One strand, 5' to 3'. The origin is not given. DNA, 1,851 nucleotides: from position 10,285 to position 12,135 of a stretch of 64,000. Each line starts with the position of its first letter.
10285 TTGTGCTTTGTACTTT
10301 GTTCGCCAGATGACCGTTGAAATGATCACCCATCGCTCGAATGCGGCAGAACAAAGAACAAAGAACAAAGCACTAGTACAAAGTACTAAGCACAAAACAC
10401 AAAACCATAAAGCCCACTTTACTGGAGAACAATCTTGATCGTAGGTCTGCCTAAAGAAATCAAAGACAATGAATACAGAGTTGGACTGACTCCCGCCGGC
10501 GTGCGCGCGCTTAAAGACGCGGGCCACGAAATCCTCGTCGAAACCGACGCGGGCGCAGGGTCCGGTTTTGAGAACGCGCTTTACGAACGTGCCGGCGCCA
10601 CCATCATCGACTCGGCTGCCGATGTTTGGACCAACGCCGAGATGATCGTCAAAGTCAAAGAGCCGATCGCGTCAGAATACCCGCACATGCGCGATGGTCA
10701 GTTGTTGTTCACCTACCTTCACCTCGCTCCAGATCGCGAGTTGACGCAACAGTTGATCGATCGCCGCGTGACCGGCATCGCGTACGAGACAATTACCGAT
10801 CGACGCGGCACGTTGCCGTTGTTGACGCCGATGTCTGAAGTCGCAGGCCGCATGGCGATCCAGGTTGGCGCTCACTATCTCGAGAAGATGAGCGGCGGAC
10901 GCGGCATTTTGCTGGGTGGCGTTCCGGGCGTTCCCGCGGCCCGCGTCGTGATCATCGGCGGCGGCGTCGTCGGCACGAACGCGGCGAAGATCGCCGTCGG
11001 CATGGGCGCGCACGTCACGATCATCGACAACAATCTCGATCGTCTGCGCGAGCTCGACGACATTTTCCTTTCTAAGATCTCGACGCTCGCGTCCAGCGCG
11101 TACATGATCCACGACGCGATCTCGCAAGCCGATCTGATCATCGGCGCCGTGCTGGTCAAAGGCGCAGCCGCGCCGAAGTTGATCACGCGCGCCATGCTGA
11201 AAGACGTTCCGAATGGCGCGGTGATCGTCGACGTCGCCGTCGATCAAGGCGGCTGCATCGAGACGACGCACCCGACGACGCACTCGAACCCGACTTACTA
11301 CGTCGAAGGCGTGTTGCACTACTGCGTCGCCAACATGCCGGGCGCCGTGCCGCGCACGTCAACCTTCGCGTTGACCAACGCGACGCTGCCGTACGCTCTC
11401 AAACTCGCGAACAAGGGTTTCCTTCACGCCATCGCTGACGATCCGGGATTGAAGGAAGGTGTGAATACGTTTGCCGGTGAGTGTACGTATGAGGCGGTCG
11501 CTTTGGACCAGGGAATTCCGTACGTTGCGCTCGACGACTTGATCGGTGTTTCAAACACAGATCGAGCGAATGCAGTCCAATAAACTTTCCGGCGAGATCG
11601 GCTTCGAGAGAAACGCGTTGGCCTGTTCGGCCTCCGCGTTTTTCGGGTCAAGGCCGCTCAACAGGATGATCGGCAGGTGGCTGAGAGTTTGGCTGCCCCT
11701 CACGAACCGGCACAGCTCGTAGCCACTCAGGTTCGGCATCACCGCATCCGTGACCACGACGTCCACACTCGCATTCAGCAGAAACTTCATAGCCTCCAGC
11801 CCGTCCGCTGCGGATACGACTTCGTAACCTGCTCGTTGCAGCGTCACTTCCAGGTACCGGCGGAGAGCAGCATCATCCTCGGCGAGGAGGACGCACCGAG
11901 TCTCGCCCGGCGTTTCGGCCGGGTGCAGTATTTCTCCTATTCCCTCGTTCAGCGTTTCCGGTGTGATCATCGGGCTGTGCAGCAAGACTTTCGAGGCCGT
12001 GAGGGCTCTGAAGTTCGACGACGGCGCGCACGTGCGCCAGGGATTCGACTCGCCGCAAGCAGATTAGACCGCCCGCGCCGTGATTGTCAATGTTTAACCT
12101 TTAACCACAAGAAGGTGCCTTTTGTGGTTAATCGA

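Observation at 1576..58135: Most larger intergenic gaps carry a long hairpin whose arms are tandem 7-9 nt words, with a different word at different loci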

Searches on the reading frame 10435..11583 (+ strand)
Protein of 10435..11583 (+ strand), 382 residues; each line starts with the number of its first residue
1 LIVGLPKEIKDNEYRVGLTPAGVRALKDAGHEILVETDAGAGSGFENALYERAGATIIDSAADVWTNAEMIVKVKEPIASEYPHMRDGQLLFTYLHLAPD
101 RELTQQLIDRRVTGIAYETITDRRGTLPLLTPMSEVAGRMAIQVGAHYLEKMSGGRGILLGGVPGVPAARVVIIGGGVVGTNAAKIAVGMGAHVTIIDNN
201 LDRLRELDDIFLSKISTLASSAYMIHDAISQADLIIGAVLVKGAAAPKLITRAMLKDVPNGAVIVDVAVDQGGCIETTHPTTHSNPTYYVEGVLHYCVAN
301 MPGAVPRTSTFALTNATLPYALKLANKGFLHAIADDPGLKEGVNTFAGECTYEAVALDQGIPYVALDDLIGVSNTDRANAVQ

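Call 12: search_protein_families(library=pfam, proteins=[window:10435-11583:+])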
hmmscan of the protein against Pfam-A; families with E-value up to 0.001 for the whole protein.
window:10435-11583:+ (382 aa): 9 families
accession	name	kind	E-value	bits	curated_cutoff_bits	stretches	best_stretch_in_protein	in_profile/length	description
PF01262.27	AlaDh_PNT_C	-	7.3e-87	290.7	23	1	141-352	1-213/214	Alanine dehydrogenase/PNT, C-terminal domain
PF05222.21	AlaDh_PNT_N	-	1.8e-50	171.1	30.4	1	4-137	1-136/136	Alanine dehydrogenase/PNT, N-terminal domain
PF02826.25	2-Hacid_dh_C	-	9.8e-07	28.8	25.1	1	169-268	37-127/178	D-isomer specific 2-hydroxyacid dehydrogenase, NAD binding domain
PF07992.20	Pyr_redox_2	-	3.7e-06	27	26.1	1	162-209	140-183/291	Pyridine nucleotide-disulphide oxidoreductase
PF01488.26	Shikimate_DH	-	1.3e-05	25.8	24.3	1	168-269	12-113/138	Shikimate / quinate 5-dehydrogenase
PF00070.33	Pyr_redox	-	3.3e-05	24.7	22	1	170-208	1-39/82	Pyridine nucleotide-disulphide oxidoreductase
PF13241.12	NAD_binding_7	-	5.1e-05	24.2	22.1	1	169-239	8-69/104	Putative NAD(P)-binding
PF03807.23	F420_oxidored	-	0.00012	23.1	21.6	1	170-269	1-93/94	NADP oxidoreductase coenzyme F420-dependent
PF02254.24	TrkA_N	-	0.00047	20.9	23.8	1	171-238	1-69/116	TrkA-N domain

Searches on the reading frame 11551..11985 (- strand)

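Call 60: search_protein_families(library=pfam, proteins=[window:11551-11985:-], max_evalue=0.00001)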
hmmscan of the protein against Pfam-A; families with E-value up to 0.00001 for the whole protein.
window:11551-11985:- (144 aa): 1 family
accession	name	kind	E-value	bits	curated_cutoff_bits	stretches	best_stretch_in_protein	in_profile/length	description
PF00072.30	Response_reg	-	1.6e-20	73.8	30.2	1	32-139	1-110/111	Response regulator receiver domain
